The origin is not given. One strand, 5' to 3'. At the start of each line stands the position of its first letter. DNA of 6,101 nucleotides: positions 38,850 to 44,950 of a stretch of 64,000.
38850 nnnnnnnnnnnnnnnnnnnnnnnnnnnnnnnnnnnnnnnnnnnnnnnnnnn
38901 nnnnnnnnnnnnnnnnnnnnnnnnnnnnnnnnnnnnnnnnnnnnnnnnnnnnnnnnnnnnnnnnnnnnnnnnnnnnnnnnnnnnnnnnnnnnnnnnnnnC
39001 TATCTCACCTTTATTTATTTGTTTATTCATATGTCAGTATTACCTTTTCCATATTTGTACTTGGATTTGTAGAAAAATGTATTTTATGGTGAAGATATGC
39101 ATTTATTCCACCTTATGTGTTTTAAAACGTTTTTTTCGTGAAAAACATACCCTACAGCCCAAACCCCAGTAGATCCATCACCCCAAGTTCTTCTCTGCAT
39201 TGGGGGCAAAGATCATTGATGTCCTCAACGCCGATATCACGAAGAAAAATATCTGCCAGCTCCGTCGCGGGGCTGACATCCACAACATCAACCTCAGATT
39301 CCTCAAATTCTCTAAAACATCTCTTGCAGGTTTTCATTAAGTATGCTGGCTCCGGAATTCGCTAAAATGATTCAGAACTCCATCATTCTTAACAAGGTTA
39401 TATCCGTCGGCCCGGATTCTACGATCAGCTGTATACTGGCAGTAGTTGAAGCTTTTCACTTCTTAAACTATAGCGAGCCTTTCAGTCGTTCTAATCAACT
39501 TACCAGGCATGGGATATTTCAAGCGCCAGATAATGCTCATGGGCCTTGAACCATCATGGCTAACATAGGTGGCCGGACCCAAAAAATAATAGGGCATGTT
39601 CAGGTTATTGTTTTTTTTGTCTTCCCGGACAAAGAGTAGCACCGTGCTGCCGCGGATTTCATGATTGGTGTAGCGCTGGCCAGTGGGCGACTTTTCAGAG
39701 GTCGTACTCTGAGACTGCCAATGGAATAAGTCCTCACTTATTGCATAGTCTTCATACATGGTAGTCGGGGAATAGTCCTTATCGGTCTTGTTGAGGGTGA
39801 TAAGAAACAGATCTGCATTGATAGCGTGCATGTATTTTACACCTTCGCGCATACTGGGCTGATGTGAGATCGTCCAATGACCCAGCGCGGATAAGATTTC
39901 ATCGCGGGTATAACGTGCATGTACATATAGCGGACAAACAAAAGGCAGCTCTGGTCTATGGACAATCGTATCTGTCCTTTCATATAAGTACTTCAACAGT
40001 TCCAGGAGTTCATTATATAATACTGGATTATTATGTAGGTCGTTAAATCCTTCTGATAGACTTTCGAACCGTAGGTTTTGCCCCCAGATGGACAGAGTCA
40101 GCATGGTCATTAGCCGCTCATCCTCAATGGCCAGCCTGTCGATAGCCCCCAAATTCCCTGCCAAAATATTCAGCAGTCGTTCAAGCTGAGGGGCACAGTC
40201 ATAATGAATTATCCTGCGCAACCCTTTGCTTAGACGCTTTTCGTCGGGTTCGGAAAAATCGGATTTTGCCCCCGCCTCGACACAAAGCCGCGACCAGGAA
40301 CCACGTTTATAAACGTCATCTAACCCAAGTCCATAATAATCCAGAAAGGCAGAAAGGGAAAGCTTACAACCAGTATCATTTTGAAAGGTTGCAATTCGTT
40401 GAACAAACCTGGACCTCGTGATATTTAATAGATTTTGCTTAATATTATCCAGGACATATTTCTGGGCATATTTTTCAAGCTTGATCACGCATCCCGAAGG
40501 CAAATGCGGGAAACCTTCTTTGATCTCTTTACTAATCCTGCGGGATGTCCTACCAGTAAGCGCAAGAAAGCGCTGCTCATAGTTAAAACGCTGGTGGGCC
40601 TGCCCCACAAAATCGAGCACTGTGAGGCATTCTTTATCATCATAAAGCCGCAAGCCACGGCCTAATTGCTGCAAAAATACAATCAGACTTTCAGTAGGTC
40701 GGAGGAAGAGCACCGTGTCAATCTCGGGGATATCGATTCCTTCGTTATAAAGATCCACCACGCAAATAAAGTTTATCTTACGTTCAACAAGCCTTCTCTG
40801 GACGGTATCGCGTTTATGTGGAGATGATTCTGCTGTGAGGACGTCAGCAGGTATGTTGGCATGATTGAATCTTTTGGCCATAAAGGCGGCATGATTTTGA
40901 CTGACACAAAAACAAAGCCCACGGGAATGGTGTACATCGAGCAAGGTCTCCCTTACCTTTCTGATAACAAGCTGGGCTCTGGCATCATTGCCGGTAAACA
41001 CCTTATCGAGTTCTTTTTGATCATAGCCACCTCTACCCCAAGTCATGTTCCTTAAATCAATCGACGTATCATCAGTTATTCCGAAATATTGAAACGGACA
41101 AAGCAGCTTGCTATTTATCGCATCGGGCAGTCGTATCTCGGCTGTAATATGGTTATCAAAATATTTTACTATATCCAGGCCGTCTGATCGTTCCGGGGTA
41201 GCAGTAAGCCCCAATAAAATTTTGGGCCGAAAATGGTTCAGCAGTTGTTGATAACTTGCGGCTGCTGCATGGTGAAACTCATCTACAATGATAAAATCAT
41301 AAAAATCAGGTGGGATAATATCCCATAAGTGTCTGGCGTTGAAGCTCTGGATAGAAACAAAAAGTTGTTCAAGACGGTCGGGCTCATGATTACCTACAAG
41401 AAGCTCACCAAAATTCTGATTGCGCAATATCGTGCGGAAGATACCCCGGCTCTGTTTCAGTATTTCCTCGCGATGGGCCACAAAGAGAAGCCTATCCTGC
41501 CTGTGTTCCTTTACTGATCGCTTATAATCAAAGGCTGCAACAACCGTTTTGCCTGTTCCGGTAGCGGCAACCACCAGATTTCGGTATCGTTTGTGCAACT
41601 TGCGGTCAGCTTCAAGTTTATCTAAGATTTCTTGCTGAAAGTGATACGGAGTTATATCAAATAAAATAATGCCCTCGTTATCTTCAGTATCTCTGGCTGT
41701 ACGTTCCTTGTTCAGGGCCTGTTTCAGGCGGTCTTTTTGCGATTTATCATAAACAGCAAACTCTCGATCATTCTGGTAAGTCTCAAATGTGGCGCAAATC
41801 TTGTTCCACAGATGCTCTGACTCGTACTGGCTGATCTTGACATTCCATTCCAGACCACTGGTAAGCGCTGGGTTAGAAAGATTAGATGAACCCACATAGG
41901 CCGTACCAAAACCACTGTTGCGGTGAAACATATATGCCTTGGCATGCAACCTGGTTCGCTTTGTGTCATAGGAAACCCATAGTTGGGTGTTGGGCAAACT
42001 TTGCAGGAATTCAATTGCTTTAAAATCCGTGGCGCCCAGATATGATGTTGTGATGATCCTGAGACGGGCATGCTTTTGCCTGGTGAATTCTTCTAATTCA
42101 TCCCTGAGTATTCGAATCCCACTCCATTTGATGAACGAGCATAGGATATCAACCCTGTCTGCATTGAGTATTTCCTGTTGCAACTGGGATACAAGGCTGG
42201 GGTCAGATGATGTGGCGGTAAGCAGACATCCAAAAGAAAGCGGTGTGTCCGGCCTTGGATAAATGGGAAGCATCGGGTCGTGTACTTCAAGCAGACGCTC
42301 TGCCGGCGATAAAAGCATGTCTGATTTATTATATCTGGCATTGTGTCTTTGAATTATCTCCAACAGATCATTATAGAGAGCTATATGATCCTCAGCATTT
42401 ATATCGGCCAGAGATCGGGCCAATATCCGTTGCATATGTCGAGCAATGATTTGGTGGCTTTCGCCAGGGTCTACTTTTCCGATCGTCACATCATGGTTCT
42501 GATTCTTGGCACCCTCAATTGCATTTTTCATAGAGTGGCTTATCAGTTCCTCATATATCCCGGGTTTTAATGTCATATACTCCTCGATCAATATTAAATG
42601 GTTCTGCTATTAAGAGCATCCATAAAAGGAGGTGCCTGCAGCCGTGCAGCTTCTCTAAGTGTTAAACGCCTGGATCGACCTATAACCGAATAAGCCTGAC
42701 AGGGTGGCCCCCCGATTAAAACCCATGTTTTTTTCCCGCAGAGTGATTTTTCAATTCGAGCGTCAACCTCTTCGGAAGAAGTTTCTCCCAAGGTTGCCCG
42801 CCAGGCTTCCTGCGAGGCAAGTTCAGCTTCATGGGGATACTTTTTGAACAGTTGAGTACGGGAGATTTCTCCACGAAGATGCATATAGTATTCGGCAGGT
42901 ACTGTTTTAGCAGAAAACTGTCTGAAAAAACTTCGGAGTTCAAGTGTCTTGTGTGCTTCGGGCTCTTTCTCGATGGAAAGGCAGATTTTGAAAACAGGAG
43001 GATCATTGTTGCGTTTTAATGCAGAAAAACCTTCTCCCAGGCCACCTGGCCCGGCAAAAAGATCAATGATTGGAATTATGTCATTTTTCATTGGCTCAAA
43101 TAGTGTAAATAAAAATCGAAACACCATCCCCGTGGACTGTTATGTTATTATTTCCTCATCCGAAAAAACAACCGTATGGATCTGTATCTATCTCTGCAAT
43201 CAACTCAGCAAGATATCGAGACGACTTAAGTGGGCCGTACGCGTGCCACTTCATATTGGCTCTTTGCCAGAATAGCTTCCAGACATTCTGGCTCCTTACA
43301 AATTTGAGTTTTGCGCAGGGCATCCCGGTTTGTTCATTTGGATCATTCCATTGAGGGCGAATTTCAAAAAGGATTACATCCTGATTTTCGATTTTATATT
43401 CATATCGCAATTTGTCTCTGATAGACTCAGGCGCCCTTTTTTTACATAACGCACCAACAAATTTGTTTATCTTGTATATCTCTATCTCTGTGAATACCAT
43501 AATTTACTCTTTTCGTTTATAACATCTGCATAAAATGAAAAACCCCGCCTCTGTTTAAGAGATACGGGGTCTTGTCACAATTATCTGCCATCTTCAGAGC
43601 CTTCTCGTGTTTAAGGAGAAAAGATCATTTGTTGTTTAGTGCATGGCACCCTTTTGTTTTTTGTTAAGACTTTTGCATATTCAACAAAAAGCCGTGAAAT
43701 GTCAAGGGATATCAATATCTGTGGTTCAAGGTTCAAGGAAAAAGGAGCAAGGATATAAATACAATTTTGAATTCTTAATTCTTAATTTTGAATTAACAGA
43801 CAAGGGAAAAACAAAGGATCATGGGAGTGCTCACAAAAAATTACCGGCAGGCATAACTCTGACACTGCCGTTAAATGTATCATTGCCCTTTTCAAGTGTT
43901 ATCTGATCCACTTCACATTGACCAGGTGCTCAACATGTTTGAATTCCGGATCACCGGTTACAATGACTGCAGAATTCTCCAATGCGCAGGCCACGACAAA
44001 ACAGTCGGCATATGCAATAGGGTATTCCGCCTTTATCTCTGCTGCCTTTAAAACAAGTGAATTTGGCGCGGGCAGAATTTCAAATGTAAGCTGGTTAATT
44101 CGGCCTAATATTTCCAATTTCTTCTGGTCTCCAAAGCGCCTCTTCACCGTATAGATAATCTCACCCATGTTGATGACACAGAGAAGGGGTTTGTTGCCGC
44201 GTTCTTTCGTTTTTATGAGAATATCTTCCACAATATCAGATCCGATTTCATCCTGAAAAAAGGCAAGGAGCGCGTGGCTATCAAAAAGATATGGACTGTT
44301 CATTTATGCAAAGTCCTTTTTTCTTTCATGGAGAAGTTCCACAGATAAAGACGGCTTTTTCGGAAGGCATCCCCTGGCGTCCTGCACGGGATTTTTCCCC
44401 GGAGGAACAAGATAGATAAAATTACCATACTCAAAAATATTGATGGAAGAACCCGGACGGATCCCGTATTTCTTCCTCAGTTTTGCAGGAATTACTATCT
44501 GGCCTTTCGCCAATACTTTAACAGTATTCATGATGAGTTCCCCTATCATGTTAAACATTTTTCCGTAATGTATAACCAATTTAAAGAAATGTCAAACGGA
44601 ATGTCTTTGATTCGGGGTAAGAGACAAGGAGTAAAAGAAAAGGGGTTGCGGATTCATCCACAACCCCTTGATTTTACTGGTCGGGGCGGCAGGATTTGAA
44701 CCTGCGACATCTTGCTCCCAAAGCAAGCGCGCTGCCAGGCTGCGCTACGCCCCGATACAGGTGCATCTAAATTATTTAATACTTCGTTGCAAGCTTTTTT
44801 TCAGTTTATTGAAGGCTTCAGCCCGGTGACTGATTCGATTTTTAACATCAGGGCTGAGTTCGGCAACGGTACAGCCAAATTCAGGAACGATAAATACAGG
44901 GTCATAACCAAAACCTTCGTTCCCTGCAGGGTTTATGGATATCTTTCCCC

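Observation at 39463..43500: Operon of DUF3024, a gutted C5-methyltransferase, and a SauUSI-architecture PLD nuclease/helicase/DUF3427 enzyme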

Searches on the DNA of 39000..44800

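Call 66: search_rna_families(source=window, start=39000, end=44800, threshold=evalue, max_evalue=1)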
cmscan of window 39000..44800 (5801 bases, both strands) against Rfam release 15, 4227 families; matches with E-value up to 1: 3.
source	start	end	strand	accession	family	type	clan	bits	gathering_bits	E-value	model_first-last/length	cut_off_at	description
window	44681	44754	-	RF00005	tRNA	Gene; tRNA;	CL00001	67.7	29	1.2e-13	1-71/71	no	tRNA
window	44633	44680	-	RF02353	BjrC68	Gene; sRNA;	-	23.7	39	0.0071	1-82/82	no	Bradyrhizobiaceae sRNA BjrC68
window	44680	44754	+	RF04354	Plastid-ycf2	Cis-reg;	-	21.8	65.7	0.56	1-75/75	no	Plastid-ycf2 5UTR RNA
